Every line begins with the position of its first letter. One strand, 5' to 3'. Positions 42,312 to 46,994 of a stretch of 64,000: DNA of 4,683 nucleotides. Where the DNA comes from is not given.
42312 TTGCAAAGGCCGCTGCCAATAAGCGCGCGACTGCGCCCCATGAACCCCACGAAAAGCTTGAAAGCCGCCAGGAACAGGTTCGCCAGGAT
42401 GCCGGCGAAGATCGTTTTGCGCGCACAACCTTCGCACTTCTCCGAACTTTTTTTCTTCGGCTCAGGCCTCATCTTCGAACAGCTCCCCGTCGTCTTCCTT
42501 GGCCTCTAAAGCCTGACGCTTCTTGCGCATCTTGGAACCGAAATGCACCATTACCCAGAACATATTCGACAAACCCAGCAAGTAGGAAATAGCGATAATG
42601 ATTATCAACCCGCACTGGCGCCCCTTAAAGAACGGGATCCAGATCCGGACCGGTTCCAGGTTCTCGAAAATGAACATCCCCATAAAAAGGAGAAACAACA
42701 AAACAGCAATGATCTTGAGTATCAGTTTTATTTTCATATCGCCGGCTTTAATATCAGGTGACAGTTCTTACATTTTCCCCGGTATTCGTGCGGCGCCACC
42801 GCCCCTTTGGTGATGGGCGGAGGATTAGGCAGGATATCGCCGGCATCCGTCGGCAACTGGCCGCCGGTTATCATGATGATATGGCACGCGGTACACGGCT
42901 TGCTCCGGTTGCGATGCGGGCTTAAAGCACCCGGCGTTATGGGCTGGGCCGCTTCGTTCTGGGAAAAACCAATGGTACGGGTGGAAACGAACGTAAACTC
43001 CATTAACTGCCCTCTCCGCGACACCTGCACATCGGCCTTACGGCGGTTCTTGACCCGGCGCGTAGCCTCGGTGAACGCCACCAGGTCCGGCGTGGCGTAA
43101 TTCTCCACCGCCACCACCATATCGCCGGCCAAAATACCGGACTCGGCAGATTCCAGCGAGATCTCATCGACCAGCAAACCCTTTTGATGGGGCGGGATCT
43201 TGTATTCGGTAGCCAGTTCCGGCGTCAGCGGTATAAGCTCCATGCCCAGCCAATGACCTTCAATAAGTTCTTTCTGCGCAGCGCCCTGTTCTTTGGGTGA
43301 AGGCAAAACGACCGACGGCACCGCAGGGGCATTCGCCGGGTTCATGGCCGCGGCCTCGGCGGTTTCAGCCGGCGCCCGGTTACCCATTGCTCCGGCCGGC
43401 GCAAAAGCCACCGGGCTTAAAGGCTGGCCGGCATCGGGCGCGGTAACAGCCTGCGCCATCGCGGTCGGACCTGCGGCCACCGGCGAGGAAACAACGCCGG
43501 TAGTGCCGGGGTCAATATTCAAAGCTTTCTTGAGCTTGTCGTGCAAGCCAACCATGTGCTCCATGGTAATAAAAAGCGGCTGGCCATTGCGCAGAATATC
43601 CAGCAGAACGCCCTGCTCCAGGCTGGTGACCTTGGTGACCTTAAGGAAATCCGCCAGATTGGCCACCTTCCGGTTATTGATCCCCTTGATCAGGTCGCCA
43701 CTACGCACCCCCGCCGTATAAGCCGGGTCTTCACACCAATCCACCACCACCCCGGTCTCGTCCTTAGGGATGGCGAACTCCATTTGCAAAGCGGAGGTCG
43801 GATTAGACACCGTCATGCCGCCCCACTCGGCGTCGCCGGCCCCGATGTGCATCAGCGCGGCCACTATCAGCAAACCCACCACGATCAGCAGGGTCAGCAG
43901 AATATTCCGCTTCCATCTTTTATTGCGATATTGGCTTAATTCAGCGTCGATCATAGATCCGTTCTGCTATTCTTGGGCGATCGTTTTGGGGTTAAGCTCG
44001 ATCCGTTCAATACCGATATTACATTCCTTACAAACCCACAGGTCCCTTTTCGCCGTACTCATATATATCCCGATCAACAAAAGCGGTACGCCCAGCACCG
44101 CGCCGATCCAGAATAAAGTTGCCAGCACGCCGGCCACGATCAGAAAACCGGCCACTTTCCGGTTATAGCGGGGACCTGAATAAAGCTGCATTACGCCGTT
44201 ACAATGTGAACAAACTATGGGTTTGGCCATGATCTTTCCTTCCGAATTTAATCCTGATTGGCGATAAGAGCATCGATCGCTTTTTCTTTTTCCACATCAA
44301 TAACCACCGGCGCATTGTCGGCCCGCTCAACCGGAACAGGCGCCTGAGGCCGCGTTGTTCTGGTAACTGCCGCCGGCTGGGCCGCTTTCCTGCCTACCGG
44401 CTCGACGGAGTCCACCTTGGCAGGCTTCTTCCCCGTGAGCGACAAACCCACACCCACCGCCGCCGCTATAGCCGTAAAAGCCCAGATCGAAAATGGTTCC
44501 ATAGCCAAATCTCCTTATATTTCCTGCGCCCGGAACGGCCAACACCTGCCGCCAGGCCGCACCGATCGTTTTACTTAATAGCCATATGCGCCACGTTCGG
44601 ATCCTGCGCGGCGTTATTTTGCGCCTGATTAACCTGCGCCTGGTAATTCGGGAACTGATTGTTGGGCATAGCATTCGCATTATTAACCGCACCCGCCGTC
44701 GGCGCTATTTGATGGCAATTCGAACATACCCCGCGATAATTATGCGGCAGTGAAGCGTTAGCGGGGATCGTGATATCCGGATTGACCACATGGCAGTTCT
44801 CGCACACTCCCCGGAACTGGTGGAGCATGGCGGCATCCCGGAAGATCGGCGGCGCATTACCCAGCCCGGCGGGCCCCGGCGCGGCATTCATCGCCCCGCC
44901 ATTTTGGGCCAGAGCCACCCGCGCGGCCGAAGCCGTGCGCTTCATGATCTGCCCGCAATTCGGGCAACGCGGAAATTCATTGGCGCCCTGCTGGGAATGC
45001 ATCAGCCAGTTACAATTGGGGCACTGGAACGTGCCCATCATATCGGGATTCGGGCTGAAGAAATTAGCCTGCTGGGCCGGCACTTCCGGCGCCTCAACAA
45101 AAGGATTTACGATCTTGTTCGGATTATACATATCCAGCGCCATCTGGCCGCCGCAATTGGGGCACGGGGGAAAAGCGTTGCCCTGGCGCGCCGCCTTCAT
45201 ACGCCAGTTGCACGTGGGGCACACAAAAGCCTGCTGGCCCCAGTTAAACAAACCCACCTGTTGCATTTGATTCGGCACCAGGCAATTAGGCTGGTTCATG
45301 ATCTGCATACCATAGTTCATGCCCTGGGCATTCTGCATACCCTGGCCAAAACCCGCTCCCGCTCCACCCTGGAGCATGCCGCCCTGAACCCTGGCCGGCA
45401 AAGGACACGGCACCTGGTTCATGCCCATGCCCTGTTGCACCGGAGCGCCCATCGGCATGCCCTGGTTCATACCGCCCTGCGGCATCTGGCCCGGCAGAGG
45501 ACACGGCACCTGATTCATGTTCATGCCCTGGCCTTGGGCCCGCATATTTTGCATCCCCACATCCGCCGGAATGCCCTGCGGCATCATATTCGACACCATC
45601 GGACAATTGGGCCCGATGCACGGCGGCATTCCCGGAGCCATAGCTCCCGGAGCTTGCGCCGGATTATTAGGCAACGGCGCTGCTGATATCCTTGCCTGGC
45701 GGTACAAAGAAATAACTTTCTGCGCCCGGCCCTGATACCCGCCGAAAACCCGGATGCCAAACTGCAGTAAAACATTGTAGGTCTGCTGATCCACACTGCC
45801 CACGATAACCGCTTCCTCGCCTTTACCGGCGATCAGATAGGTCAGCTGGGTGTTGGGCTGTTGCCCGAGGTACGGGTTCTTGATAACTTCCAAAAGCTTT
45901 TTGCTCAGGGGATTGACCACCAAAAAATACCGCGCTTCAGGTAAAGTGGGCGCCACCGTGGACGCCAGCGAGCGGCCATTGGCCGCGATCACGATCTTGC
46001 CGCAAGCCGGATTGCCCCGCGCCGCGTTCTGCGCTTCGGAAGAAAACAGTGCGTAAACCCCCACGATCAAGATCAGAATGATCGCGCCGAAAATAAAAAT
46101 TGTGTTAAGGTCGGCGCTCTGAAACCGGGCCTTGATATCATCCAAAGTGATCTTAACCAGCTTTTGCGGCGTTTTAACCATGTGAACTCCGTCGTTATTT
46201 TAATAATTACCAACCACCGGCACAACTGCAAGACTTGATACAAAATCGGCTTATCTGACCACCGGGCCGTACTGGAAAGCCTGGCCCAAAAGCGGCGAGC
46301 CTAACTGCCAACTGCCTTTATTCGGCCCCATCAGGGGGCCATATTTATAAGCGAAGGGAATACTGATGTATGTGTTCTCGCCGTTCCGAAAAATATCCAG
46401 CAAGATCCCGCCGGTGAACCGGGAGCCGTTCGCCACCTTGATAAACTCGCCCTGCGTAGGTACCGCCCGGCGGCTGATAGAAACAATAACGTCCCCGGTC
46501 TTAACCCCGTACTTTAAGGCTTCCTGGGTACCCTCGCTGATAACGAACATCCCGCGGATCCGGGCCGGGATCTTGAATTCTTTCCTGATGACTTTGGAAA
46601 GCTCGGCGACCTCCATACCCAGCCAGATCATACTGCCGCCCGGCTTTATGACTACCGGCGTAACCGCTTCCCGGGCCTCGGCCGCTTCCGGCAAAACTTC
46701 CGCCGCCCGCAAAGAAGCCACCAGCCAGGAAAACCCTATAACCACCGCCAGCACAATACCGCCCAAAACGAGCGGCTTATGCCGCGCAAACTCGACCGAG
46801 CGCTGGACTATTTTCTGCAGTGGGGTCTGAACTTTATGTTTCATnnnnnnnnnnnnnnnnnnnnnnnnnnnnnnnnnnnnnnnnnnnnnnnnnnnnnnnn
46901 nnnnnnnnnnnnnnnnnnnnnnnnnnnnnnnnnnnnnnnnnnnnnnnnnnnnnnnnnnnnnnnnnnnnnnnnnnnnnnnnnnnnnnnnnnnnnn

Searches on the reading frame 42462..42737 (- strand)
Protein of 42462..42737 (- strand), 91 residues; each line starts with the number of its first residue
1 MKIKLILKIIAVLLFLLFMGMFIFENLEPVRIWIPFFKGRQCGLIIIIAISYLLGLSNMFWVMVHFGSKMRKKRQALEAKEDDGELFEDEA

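Call 7: search_protein_families(library=pfam, proteins=[window:42462-42737:-], max_evalue=0.01)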
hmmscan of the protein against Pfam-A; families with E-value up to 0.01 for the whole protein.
window:42462-42737:- (91 aa): 1 family
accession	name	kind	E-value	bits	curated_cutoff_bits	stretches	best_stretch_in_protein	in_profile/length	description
PF06305.16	LapA_dom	-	0.0079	16.5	28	1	26-79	2-52/64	Lipopolysaccharide assembly protein A domain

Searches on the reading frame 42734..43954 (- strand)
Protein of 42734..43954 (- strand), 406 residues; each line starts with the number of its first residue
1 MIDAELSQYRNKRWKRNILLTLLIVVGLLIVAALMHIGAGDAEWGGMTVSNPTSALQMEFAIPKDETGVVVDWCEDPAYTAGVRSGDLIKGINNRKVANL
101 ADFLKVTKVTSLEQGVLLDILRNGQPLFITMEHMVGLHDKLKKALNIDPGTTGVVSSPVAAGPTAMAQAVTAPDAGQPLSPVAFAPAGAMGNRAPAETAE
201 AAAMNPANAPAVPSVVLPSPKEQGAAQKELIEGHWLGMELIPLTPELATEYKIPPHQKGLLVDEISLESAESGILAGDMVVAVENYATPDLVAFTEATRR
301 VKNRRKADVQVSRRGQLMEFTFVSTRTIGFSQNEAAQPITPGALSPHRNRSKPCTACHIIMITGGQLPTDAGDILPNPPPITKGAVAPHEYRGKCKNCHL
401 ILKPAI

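Call 7: search_protein_families(library=pfam, proteins=[window:42734-43954:-], max_evalue=0.01)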
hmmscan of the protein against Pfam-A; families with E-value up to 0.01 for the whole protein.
window:42734-43954:- (406 aa): 5 families
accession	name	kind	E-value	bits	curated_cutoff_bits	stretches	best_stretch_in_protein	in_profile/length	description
PF18509.6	MCR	-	4.8e-13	48.9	30.4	2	379-403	1-28/30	Magnetochrome domain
PF13180.12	PDZ_2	-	9.3e-11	42.3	27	2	75-127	22-74/80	PDZ domain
PF12812.13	PDZ_1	-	2.2e-09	37.6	28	1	43-108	9-73/78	PDZ-like domain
PF17820.7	PDZ_6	-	1.7e-05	24.9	27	1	77-108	10-41/54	PDZ domain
PF00595.29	PDZ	-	0.00045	21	23.2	0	77-118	37-78/81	PDZ domain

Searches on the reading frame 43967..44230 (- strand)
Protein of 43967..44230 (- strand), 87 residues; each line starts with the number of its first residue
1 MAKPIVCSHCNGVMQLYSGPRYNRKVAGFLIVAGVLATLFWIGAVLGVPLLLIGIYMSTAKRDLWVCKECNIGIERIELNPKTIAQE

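Call 4: search_protein_families(library=pfam, proteins=[window:43967-44230:-], max_evalue=0.01)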
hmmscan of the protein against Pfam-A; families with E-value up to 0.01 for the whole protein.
window:43967-44230:- (87 aa): 1 family
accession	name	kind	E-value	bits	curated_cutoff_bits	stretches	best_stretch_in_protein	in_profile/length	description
PF17319.7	DUF5362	-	0.0051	17.1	25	1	25-60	9-45/94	Family of unknown function (DUF5362)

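Call 77: search_protein_families(library=ncbifam, proteins=[window:43967-44230:-], max_evalue=0.01)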
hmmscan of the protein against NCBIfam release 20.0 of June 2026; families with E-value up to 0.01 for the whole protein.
window:43967-44230:- (87 aa): 0 families

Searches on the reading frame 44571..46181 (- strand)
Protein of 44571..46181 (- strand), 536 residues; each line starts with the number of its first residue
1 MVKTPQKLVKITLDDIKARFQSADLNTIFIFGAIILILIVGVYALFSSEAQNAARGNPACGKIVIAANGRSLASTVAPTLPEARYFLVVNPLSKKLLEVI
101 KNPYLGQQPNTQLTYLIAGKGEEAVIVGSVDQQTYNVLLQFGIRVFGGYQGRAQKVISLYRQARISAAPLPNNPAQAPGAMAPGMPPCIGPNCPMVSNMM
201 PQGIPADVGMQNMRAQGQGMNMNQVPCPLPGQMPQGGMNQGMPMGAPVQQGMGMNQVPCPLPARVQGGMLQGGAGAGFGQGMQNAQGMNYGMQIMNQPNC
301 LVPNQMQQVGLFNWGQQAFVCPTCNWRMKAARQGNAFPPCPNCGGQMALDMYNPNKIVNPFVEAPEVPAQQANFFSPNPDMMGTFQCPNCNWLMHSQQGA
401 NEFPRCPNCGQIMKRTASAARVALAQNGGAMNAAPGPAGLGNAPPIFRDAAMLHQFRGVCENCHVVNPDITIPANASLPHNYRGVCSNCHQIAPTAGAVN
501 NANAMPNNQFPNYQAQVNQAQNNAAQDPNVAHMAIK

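Call 4: search_protein_families(library=pfam, proteins=[window:44571-46181:-], max_evalue=0.01)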
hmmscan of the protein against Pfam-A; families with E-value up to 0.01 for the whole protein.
window:44571-46181:- (536 aa): 4 families
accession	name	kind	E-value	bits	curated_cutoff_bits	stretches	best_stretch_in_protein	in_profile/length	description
PF18509.6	MCR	-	5.5e-13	48.7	30.4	2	472-495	3-29/30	Magnetochrome domain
PF02579.22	Nitro_FeMo-Co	-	8.9e-05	23.2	26.3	1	74-161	3-93/94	Dinitrogenase iron-molybdenum cofactor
PF07754.17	HVO_2753_ZBP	-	0.00013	22.1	33.2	1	387-415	1-29/46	Small zinc finger protein HVO_2753-like, Zn-binding pocket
PF07295.17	DUF1451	-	0.00024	21.8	26.1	0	382-411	111-139/146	Zinc-ribbon containing domain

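Call 37: find_homologous_proteins(query=window:44571-46181:-, max_evalue=0.001)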
Query window:44571-46181:- (536 aa): 57 proteins with E <= 0.001 among 8000 candidates.
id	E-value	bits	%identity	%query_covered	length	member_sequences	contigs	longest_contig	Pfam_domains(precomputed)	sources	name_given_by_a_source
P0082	0.0e+0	1220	100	100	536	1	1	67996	PF18509.7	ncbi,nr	ncbi:MAG: magnetochrome domain-containing protein [Candidatus Omnitrophica bacterium]|nr:magnetochro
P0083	3.9e-193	661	60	98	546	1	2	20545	PF18509.7,PF02579.23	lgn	-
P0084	2.0e-160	553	55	99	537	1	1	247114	PF18509.7,PF02579.23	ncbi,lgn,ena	ncbi:MAG: magnetochrome domain-containing protein [Candidatus Omnitrophota bacterium]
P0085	1.4e-136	474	65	33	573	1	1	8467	PF08274.18,PF07295.18,PF01155.26,PF23455.2,PF02579.23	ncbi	-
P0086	1.5e-128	448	46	98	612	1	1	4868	PF18509.7,PF08274.18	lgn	-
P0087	4.4e-127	443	53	88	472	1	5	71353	PF18509.7,PF07754.18,PF02579.23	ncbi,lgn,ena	-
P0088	9.1e-126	439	52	87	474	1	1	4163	PF18509.7,PF07754.18,PF02579.23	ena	-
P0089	4.3e-121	423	45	100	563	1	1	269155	PF18509.7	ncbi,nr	ncbi:MAG: magnetochrome domain-containing protein [Candidatus Omnitrophica bacterium]|nr:magnetochro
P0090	3.9e-120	420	67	33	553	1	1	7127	PF18509.7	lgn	-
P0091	5.9e-120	420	44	97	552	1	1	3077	PF18509.7,PF02579.23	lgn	-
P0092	1.4e-119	418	48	100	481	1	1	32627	PF18509.7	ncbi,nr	ncbi:MAG: magnetochrome domain-containing protein [Candidatus Omnitrophica bacterium]|nr:magnetochro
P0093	6.3e-113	396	46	90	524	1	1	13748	PF18509.7,PF02579.23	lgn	-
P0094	1.1e-110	389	46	100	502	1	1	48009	PF18509.7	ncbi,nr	ncbi:MAG: magnetochrome domain-containing protein [Candidatus Omnitrophica bacterium]|nr:magnetochro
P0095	1.8e-109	385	47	96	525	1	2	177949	PF18509.7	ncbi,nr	ncbi:MAG: magnetochrome domain-containing protein [Candidatus Omnitrophica bacterium]|nr:magnetochro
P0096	3.8e-104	367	44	96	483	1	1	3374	PF18509.7,PF08274.18,PF02579.23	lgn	-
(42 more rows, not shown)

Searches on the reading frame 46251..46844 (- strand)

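Call 7: search_protein_families(library=pfam, proteins=[window:46251-46844:-], max_evalue=0.01)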
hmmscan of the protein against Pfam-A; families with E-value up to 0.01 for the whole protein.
window:46251-46844:- (197 aa): 2 families
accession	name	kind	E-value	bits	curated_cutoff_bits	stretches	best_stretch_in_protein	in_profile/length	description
PF12812.13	PDZ_1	-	0.00018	21.9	28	1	74-139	10-73/78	PDZ-like domain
PF13180.12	PDZ_2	-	0.0054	17.4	27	1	110-162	26-78/80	PDZ domain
